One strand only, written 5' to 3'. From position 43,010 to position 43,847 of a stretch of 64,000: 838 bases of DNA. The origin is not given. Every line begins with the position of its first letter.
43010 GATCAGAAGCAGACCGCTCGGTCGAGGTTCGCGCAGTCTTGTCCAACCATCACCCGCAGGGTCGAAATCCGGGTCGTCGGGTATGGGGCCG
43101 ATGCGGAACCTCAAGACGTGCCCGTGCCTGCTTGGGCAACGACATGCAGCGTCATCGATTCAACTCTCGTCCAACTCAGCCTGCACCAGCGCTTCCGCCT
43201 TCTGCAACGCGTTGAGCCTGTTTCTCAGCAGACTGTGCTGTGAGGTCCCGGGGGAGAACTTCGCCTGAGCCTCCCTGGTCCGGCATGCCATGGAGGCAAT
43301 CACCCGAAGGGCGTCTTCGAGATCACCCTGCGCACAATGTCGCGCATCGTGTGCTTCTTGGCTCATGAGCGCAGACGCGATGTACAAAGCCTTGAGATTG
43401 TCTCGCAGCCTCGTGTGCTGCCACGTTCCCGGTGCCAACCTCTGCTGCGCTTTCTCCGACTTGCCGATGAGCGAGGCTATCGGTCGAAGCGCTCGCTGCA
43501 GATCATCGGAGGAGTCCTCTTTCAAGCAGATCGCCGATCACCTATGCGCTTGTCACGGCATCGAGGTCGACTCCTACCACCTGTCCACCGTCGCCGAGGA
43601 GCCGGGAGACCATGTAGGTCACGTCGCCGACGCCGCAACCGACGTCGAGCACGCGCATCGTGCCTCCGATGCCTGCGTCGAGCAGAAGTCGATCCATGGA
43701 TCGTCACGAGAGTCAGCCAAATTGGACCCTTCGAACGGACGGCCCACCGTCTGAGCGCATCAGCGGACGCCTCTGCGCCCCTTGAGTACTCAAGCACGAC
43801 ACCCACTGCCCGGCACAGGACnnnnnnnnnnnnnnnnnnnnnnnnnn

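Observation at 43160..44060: Low-GC islet with a tandem-repeat protein and a Cys/His-rich small protein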

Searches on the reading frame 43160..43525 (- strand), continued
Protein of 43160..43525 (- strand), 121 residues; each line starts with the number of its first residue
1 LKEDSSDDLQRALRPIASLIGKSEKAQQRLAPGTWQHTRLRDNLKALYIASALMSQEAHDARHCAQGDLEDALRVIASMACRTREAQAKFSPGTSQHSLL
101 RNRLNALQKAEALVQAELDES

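Call 70: get_annotated_region(hit=H2, flank=5000)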
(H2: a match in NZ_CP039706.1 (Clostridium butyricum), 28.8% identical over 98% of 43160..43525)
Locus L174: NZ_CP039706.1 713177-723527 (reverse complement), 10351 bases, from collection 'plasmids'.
description: Clostridium butyricum strain 4-1 plasmid p-butyl_plas_4-1, complete sequence
organism: Clostridium butyricum (NCBI taxid 1492)
taxonomy: Bacteria; Bacillota; Clostridia; Eubacteriales; Clostridiaceae; Clostridium; Clostridium butyricum
host: -; source: Homo sapiens,isolation from The first stool of the new borne,first stool of the newborn; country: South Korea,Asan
typing (MOB-suite, as given by PLSDB): non-mobilizable
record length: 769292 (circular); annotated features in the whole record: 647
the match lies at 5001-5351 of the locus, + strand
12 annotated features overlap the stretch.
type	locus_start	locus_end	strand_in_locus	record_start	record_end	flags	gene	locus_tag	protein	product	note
CDS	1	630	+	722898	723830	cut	-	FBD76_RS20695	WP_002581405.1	AEC family transporter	GO:0055085 - transmembrane transport [Evidence IEA]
CDS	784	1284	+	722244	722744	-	-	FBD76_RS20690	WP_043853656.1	GNAT family N-acetyltransferase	-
CDS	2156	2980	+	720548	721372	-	-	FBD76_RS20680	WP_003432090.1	MerR family transcriptional regulator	-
CDS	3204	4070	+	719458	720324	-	-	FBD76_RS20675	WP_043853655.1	sugar nucleotide-binding protein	-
CDS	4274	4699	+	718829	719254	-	-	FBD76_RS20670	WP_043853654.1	N-acetyltransferase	-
CDS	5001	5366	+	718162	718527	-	-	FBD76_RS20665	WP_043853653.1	hypothetical protein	-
CDS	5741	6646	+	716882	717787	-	murQ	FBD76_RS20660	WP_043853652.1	N-acetylmuramic acid 6-phosphate etherase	GO:0006040 - amino sugar metabolic process [Evidence IEA]; GO:0009254 - peptidoglycan turnover [Evidence IEA]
CDS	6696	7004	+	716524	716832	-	-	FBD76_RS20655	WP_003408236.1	PTS sugar transporter subunit IIB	GO:0008643 - carbohydrate transport [Evidence IEA]; GO:0009401 - phosphoenolpyruvate-dependent sugar phosphotransferase ...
CDS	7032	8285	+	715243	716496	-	-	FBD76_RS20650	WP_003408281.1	PTS sugar transporter subunit IIC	GO:0009401 - phosphoenolpyruvate-dependent sugar phosphotransferase system [Evidence IEA]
CDS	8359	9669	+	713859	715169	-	-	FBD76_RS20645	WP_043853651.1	6-phospho-beta-glucosidase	GO:0005975 - carbohydrate metabolic process [Evidence IEA]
CDS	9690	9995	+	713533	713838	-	-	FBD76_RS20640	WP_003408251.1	PTS lactose/cellobiose transporter subunit IIA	GO:0009401 - phosphoenolpyruvate-dependent sugar phosphotransferase system [Evidence IEA]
CDS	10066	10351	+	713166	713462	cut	-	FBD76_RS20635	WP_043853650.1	hypothetical protein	-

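Call 82: search_protein_families(library=ncbifam, proteins=[P0391, L173:5001-5384:+, L174:5001-5366:+], max_evalue=0.01)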
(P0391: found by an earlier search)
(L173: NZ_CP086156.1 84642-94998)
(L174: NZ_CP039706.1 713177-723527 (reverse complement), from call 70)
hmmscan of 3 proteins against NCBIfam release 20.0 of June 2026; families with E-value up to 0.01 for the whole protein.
P0391 (155 aa): 3 families
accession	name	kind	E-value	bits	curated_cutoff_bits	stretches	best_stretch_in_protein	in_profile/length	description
NF033144.1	rifampin_ARR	equivalog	1.6e-46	157.3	130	1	21-155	2-131/131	NAD(+)--rifampin ADP-ribosyltransferase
NF000318.1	rifampin_ARR_Ms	exception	7.1e-34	116.7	250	1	20-154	13-142/143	NAD(+)--rifampin ADP-ribosyltransferase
NF000066.1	rifampin_ARR_Sa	exception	1.2e-30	106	250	1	23-153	11-136/137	NAD(+)--rifampin ADP-ribosyltransferase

L173:5001-5384:+ (127 aa): 1 family
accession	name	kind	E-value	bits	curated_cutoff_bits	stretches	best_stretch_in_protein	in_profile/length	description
NF006126.0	PRK08270.1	equivalog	0.0083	14.4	548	0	15-56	571-612/684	ribonucleoside triphosphate reductase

L174:5001-5366:+ (121 aa): 0 families
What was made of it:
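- On Rifampin ADP-ribosyltransferase Arr (flanking gene): The intact conspecific ORF scores 157 bits against a cut-off of 130 (call 82).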

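Call 85: search_dna_similar(query=window:43160-43525:-, collection=phages, mode=protein, max_evalue=0.01)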
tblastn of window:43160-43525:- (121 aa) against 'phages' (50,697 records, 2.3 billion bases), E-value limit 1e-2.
No match.

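Call 90: list_cluster_members(proteins=[window:43163-43525:-, window:43825-44001:-, window:43825-44025:-, window:43545-43697:-])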
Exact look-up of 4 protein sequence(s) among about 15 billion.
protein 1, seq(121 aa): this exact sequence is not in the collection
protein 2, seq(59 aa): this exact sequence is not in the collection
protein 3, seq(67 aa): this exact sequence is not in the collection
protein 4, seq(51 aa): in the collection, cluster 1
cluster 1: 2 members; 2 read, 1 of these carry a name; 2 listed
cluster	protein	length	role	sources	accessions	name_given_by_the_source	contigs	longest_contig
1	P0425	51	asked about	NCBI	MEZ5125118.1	MAG: class I SAM-dependent methyltransferase [Thermoleophilia bacterium]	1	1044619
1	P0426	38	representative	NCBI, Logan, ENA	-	-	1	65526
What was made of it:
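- Tried and rejected: A repeat with Met-initiated sequences showed that rep121 and zn59 are genuinely not on record (call 90).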

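Call 91: search_protein_families(library=pfam, alignment_id=A3, max_evalue=1)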
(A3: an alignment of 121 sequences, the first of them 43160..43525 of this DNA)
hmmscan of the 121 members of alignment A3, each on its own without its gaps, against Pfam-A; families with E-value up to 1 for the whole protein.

A. member 1, window:43160-43525:- (121 aa): 0 families

B. families by the number of members that match (of 121 scanned): 106 families (the first 25 are shown)
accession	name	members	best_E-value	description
PF04136.21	COG3_N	80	0.0016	Conserved oligomeric Golgi complex subunit 3, N-terminal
PF16068.10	DUF4810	77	0.00032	Domain of unknown function (DUF4810)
PF12631.12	MnmE_helical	36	0.0012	MnmE helical domain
PF21176.3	RecR_HhH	29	0.012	RecR, helix-hairpin-helix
PF11508.13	DUF3218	29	0.019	Protein of unknown function (DUF3218)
PF04781.17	DUF627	17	0.013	Protein of unknown function (DUF627)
PF08895.16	DUF1840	14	0.0065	Domain of unknown function (DUF1840)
PF04228.19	Zn_peptidase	13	0.029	Putative neutral zinc metallopeptidase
PF22913.1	NBAS_11th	12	0.011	NBAS subunit of NRZ tethering complex, C-terminal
PF10924.13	DUF2711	11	0.024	Protein of unknown function (DUF2711)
PF15456.11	Uds1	8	0.0054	Up-regulated During Septation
PF05384.16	DegS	8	0.015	Sensor protein DegS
PF02049.23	FliE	8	0.042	Flagellar hook-basal body complex protein FliE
PF13979.11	SopA_C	7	0.00011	SopA-like catalytic domain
PF15139.11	CFAP95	7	0.01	Protein CFAP95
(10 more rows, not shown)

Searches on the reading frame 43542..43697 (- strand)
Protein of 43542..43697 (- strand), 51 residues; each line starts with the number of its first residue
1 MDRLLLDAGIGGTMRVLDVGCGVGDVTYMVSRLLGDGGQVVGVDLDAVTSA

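Call 4: search_protein_families(library=pfam, max_evalue=0.1, proteins=[window:43542-43697:-])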
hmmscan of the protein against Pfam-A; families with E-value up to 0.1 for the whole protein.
window:43542-43697:- (51 aa): 14 families
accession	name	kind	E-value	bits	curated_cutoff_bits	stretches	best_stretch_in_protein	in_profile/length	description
PF13847.12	Methyltransf_31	-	3.2e-06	27.3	27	1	13-46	4-37/145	Methyltransferase domain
PF01135.25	PCMT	-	2.4e-05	24.6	20.3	1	10-44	71-105/210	Protein-L-isoaspartate(D-aspartate) O-methyltransferase (PCMT)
PF13649.12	Methyltransf_25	-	2.9e-05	25.1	27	1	16-47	1-31/97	Methyltransferase domain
PF01209.24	Ubie_methyltran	-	0.00022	21.1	20.1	1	14-47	49-82/233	ubiE/COQ5 methyltransferase family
PF08242.18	Methyltransf_12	-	0.00088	20.4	30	1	17-47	1-30/98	Methyltransferase domain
PF01728.25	FtsJ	-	0.0011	19.4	24.1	1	13-46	22-54/181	FtsJ-like methyltransferase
PF13489.12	Methyltransf_23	-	0.0022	18.2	27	1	10-47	20-54/164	Methyltransferase domain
PF08241.18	Methyltransf_11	-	0.0054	17.8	21.2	1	17-47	1-28/95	Methyltransferase domain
PF05175.20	MTS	-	0.012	15.7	23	1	14-49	33-69/170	Methyltransferase small domain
PF08003.17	Methyltransf_9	-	0.035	13.5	23.8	1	15-44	118-145/315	Protein of unknown function (DUF1698)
PF07021.18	MetW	-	0.049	13.7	21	1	12-38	13-39/193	Methionine biosynthesis protein MetW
PF06325.19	PrmA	-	0.05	13.5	22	1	6-48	155-195/296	Ribosomal protein L11 methyltransferase (PrmA)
PF02353.26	CMAS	-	0.058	13.1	27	1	8-45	58-93/273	Mycolic acid cyclopropane synthetase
PF13679.12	Methyltransf_32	-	0.098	13.1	27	1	12-47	25-63/143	Methyltransferase domain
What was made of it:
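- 43542..43697 (-): Remnant of a class I SAM-dependent methyltransferase: 51 codons covering motif I only, with the rest of the gene missing. Pfam Methyltransf_31, Methyltransf_25 and PCMT match residues 10-47 only, corresponding to profile positions 1-37 (call 4).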

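Call 5: search_protein_families(library=ncbifam, max_evalue=0.1, proteins=[window:43542-43697:-])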
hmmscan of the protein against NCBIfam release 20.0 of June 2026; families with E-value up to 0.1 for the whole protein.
window:43542-43697:- (51 aa): 42 families (the best 25 are shown)
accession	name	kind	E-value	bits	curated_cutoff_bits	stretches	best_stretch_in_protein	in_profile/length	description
NF001243.0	PRK00216.1-4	equivalog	5.4e-05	22.6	235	1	13-45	48-80/237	demethylmenaquinone methyltransferase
NF001556.0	PRK00377.1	equivalog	5.7e-05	23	238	1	14-47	42-75/198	cobalt-precorrin-6Y C(15)-methyltransferase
TIGR02469.1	CbiT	equivalog_domain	6.4e-05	23.2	78.3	1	6-46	13-52/124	precorrin-6Y C5,15-methyltransferase (decarboxylating) subunit CbiT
NF001240.0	PRK00216.1-1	equivalog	6.4e-05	22.1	378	1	8-46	59-97/251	bifunctional demethylmenaquinone methyltransferase/2-methoxy-6-polyprenyl-1,4-benzoquinol methylase UbiE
NF047649.1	MTase_UXPK_star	exception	6.5e-05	22.1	460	1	15-46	80-111/283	methyltransferase/UXPK-star double selenoprotein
NF041537.1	ArsM_AhpD_UU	exception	7.5e-05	21.7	510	1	13-46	77-110/345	arsenite methyltransferase/AhpD domain selenoprotein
NF043040.1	corrin_prot_MT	hypoth_equivalog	0.00012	21.6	180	1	13-46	42-72/216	corrinoid protein-associated methyltransferase CpaM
NF041536.1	ArsM_DUF2284_UU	exception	0.00013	20.5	575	1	12-45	76-109/459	arsenite methyltransferase/DUF2284 domain selenoprotein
NF001244.0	PRK00216.1-5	equivalog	0.0002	20.7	216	1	15-45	51-81/236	bifunctional demethylmenaquinone methyltransferase/2-methoxy-6-polyprenyl-1,4-benzoquinol methylase UbiE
TIGR02752.1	MenG_heptapren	equivalog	0.00022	20.8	419.85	1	14-45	47-78/231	demethylmenaquinone methyltransferase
TIGR00080.1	pimt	equivalog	0.00025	20.9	159.05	1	10-44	75-109/216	protein-L-isoaspartate O-methyltransferase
NF040538.1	methyl_ArsM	equivalog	0.0003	20.1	500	1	16-46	65-95/356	arsinothricin biosynthesis methyltransferase ArsM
NF052510.1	methyltran_MpqE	exception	0.00032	20.1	335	1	14-47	48-81/234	methyl-plastoquinone biosynthesis methyltransferase MpqE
NF045667.1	MTase_DVU1556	equivalog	0.00038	20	155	1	3-48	13-56/213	DVU_1556 family methyltransferase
TIGR04364.1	methyltran_FxLD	equivalog_domain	0.00082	18.5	320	1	5-47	75-116/394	methyltransferase, FxLD system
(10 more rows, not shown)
